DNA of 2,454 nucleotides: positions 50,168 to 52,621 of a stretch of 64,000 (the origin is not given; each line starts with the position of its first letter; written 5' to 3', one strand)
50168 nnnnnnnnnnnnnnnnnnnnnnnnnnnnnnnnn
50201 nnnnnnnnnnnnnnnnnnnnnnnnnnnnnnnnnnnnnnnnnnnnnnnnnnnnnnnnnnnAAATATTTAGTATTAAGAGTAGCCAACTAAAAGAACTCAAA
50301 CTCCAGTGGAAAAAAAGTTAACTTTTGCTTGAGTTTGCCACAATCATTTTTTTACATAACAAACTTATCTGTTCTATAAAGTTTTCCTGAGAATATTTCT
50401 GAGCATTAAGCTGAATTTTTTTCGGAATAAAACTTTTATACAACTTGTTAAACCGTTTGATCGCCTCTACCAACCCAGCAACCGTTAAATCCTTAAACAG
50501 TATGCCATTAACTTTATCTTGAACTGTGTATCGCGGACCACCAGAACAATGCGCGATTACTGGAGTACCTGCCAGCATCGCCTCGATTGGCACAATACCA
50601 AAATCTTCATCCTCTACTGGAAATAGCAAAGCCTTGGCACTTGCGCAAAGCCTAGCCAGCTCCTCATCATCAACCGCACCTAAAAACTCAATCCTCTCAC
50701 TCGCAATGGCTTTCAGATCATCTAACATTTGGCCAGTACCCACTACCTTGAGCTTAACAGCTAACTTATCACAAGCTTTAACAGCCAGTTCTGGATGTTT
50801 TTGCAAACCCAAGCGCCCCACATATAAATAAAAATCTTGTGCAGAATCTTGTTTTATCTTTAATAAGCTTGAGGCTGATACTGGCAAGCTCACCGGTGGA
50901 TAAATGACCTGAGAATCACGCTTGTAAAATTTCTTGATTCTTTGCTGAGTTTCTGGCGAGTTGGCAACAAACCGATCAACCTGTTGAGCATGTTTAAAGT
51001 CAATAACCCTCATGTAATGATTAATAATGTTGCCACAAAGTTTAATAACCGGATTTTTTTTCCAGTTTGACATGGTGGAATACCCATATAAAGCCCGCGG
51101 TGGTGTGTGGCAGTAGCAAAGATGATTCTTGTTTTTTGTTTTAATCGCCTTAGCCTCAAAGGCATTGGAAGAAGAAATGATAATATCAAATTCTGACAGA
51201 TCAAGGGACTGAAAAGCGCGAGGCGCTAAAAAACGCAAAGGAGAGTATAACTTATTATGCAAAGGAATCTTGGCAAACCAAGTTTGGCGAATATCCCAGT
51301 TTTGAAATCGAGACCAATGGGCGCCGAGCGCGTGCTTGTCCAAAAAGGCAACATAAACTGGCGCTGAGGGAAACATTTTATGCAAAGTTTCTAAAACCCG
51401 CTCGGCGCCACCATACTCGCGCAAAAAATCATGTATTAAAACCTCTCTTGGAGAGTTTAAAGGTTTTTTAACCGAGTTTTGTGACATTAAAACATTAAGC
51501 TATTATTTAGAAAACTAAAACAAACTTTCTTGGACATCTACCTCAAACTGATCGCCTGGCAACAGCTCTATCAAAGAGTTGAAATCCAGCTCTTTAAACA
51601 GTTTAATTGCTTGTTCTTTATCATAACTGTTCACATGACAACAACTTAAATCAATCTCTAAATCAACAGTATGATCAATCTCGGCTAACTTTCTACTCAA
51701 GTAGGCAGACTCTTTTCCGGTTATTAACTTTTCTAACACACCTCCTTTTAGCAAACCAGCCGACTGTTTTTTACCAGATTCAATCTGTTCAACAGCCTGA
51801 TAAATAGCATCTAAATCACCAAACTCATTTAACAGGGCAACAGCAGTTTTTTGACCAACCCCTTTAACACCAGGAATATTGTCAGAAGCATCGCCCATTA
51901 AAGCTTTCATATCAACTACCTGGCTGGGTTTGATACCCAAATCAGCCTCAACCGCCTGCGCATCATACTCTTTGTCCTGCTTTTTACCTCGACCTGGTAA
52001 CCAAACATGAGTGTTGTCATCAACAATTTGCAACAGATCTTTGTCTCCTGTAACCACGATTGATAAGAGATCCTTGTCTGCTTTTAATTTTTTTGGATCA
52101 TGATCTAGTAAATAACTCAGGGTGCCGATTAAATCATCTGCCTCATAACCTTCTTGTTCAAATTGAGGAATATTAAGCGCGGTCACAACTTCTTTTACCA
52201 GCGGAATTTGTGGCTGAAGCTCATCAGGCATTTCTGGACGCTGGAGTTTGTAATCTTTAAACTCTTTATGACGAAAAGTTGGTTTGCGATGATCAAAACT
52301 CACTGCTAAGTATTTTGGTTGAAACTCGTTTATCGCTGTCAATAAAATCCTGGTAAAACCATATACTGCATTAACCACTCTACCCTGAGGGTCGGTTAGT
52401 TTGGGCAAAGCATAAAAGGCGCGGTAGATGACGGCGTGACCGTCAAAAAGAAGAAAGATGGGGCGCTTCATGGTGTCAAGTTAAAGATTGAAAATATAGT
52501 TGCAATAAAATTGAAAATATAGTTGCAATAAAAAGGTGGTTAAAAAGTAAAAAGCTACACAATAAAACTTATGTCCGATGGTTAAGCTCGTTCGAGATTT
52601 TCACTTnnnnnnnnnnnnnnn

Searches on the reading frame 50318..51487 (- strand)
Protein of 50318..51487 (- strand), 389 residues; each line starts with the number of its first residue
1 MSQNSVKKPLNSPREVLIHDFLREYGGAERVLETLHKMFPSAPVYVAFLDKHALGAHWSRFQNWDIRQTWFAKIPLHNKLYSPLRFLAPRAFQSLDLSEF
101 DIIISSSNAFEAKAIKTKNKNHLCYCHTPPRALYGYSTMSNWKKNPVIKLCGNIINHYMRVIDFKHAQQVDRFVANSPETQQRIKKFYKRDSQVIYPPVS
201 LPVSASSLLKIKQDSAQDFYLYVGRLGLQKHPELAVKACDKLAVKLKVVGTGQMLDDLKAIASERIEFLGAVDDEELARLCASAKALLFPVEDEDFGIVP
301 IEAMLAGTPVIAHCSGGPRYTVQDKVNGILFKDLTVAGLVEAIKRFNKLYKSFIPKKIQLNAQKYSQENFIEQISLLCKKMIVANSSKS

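Call 31: search_protein_families(library=pfam, proteins=[window:50318-51487:-], max_evalue=0.00001)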
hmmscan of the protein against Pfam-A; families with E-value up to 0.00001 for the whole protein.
window:50318-51487:- (389 aa): 4 families
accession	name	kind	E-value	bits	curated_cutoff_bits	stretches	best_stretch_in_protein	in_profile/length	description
PF00534.26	Glycos_transf_1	-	1.3e-26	93.6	26.4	1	214-349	12-158/172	Glycosyl transferases group 1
PF13692.12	Glyco_trans_1_4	-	3.1e-22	79.8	27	1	221-345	5-138/142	Glycosyl transferases group 1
PF13439.12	Glyco_transf_4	-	2.3e-09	37.9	28.5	1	25-200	1-167/170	Glycosyltransferase Family 4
PF20706.3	GT4-conflict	-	3e-06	26.9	26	1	272-326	270-324/385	Family 4 Glycosyltransferase in conflict systems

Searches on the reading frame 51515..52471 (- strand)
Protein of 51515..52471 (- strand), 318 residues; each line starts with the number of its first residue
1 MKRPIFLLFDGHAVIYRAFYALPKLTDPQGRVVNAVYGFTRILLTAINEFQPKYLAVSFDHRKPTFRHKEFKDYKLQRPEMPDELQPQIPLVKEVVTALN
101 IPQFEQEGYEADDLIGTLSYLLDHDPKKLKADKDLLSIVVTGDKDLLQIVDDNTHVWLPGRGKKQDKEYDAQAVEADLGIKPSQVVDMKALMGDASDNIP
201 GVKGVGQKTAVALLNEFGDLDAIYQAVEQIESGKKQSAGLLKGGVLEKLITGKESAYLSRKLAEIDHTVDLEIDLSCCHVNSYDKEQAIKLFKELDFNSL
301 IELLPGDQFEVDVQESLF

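Call 31: search_protein_families(library=pfam, proteins=[window:51515-52471:-], max_evalue=0.00001)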
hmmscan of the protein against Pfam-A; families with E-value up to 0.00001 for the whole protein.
window:51515-52471:- (318 aa): 2 families
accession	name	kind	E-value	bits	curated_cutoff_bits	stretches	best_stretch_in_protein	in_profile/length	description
PF02739.22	5_3_exonuc_N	-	1.7e-53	181.2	34.3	1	6-178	2-163/164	5'-3' exonuclease, N-terminal resolvase-like domain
PF01367.25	5_3_exonuc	-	7e-31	107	40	1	180-285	1-96/97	5'-3' exonuclease, C-terminal SAM fold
